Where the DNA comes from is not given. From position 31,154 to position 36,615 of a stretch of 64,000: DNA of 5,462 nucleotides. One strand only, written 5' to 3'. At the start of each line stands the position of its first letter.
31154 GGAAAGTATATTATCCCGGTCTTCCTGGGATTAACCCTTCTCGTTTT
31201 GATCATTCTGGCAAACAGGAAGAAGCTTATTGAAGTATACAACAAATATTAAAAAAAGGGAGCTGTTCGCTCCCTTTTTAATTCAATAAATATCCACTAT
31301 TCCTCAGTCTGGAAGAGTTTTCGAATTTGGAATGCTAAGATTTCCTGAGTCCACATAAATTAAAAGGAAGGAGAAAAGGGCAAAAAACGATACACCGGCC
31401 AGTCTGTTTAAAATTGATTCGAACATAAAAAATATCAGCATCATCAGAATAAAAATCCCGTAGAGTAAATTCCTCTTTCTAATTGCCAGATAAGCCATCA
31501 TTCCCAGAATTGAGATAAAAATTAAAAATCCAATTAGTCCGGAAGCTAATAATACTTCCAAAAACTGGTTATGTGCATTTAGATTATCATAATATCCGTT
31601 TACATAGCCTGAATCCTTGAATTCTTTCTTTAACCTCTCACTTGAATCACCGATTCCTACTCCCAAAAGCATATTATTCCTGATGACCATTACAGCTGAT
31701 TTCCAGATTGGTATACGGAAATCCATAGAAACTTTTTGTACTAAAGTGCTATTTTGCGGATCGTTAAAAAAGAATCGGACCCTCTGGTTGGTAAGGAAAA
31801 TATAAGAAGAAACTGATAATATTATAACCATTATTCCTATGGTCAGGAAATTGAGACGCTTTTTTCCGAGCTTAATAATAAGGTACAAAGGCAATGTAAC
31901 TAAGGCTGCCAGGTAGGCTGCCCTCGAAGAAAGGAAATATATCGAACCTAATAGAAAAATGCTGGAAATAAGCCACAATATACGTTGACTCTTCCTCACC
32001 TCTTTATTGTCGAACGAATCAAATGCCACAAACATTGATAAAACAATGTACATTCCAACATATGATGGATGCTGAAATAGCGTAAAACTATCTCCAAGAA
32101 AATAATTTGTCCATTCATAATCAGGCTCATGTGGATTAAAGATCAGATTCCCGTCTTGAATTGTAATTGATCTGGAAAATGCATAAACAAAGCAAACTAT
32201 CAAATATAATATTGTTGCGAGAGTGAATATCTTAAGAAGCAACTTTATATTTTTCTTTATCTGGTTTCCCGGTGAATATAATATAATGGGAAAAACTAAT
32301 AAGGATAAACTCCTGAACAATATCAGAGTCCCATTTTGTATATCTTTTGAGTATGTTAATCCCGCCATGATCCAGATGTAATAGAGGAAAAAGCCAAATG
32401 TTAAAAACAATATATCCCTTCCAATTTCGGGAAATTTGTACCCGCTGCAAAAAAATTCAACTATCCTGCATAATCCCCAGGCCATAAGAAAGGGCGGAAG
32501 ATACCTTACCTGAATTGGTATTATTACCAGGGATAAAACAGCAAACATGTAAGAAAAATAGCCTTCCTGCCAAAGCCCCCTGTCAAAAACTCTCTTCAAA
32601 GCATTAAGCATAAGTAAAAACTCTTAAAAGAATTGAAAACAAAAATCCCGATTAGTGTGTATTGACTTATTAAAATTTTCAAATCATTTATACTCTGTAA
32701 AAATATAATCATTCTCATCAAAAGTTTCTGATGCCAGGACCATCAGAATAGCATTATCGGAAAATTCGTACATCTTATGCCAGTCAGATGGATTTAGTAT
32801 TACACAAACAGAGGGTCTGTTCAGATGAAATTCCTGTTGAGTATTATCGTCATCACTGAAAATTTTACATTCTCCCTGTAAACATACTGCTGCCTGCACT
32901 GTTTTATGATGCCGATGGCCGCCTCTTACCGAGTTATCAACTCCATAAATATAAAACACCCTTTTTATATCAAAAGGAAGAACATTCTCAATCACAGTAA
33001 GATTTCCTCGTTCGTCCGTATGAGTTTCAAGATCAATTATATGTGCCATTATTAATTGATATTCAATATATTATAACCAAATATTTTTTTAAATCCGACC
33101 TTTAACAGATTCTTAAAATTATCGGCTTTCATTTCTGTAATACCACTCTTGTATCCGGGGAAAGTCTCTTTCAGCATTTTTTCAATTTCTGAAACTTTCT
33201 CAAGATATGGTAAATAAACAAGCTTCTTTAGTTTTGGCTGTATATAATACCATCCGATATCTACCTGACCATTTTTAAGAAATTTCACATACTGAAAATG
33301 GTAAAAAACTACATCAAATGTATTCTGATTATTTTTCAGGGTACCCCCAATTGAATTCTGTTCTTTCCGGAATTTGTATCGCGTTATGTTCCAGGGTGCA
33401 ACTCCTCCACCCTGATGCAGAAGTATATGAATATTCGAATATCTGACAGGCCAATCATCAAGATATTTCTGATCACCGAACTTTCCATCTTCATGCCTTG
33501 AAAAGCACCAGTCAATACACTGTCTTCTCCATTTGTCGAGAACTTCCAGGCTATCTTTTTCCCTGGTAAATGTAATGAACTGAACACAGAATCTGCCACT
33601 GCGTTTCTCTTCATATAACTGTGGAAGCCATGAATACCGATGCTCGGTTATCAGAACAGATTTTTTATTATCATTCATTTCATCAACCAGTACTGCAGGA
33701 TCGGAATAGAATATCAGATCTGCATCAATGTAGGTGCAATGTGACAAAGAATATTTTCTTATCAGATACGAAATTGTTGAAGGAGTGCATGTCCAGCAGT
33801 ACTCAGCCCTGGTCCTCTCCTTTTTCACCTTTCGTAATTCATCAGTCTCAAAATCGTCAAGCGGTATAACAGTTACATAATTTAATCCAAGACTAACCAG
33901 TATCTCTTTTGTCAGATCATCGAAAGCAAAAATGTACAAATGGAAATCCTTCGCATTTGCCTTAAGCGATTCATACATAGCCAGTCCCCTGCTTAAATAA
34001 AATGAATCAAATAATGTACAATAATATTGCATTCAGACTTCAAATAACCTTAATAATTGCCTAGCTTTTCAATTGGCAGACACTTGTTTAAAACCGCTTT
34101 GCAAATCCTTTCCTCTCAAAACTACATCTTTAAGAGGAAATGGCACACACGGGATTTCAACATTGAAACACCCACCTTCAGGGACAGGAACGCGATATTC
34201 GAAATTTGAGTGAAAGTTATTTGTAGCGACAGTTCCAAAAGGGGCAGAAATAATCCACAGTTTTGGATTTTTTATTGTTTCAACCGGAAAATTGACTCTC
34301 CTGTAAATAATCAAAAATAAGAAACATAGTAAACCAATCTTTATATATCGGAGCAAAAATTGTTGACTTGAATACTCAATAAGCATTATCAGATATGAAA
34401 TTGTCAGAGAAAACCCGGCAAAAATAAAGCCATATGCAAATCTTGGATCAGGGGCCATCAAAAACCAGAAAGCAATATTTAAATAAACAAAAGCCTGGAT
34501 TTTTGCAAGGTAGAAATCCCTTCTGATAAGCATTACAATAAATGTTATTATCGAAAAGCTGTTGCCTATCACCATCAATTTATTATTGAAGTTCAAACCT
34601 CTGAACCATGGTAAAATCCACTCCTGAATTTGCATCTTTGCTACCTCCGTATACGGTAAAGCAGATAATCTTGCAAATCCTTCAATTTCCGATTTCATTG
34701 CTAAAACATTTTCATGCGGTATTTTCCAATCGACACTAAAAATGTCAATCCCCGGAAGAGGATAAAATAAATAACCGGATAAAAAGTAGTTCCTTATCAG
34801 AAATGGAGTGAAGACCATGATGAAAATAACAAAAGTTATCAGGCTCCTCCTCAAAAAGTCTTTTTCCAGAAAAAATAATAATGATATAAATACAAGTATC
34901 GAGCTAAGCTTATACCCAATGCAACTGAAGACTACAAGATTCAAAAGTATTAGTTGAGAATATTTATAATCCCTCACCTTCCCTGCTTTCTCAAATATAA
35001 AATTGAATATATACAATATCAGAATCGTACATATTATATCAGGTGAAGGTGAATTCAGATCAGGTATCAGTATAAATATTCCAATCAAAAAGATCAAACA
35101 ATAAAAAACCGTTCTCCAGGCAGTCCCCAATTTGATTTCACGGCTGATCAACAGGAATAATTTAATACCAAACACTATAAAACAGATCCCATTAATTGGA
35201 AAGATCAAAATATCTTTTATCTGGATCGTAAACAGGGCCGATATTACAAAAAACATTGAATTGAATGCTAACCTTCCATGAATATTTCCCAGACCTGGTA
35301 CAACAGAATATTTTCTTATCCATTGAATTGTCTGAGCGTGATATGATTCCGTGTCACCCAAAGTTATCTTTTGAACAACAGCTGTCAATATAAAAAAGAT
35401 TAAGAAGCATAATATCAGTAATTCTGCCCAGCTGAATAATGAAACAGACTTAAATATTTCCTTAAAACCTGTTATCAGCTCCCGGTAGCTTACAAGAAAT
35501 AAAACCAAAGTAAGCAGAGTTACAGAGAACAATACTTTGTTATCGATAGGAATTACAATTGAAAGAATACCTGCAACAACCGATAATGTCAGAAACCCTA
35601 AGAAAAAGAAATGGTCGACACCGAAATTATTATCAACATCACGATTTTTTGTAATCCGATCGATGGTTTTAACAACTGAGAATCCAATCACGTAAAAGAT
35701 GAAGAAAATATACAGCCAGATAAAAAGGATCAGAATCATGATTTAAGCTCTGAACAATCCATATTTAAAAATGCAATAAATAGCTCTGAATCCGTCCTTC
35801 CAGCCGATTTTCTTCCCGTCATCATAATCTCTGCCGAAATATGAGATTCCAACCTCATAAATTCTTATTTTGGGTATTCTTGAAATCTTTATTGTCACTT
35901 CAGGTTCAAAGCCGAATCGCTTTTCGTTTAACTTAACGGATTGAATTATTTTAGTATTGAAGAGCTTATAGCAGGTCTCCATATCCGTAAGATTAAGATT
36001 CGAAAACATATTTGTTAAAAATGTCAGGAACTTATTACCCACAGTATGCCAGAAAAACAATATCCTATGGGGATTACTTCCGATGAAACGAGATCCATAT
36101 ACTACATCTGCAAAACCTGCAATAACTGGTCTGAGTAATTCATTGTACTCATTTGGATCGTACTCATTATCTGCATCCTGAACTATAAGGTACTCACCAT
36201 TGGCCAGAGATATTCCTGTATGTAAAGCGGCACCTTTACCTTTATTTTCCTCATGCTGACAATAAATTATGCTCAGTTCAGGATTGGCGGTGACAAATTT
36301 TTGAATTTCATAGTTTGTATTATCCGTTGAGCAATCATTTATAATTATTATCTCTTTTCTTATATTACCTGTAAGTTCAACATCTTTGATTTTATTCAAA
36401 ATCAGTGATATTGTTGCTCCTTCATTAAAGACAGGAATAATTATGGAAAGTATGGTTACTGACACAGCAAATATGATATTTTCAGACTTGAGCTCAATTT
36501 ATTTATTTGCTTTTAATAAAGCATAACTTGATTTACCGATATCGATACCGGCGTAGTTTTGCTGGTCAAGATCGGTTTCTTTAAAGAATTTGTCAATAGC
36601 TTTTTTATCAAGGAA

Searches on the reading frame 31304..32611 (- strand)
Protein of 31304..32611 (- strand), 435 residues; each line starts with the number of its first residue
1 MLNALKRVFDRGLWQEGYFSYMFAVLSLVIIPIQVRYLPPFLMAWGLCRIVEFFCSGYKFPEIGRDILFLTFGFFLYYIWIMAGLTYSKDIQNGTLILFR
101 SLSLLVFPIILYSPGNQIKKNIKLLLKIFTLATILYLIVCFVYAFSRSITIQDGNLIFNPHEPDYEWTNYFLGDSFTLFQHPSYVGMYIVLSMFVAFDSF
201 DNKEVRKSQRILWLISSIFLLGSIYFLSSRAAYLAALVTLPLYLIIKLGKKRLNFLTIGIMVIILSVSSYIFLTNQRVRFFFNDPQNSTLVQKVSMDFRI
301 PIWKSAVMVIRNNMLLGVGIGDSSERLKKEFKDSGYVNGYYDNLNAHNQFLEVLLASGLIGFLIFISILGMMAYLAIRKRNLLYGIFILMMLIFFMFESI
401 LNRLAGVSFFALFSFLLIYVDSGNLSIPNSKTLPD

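Call 45: search_protein_families(library=pfam, proteins=[window:31304-32611:-], max_evalue=0.0001)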
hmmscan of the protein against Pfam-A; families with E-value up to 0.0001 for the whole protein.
window:31304-32611:- (435 aa): 1 family
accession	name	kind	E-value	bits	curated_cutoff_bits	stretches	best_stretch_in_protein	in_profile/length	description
PF04932.20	Wzy_C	-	9.3e-22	77.9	31.7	1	216-366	2-149/149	O-Antigen ligase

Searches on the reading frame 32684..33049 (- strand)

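Call 45: search_protein_families(library=pfam, proteins=[window:32684-33049:-], max_evalue=0.0001)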
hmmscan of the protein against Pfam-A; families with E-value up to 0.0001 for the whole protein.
window:32684-33049:- (121 aa): 2 families
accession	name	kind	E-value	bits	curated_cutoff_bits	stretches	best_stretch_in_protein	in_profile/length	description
PF05523.17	FdtA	-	1.4e-36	125.6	23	1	3-116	4-120/131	WxcM-like, C-terminal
PF14667.12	Polysacc_synt_C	-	1.8e-05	25.3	28.7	1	10-113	1-106/111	Polysaccharide biosynthesis C-terminal domain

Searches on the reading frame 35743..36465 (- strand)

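Call 44: search_protein_families(library=pfam, proteins=[window:35743-36465:-], max_evalue=0.0001)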
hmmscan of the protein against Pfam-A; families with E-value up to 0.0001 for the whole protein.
window:35743-36465:- (240 aa): 2 families
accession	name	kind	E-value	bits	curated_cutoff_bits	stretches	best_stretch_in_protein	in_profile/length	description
PF00535.33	Glycos_transf_2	-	6.6e-30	104.7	23.3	1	7-175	1-165/168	Glycosyl transferase family 2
PF10111.15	Glyco_tranf_2_2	-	7.9e-07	29.3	27.3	1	7-111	1-103/276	Glycosyltransferase like family 2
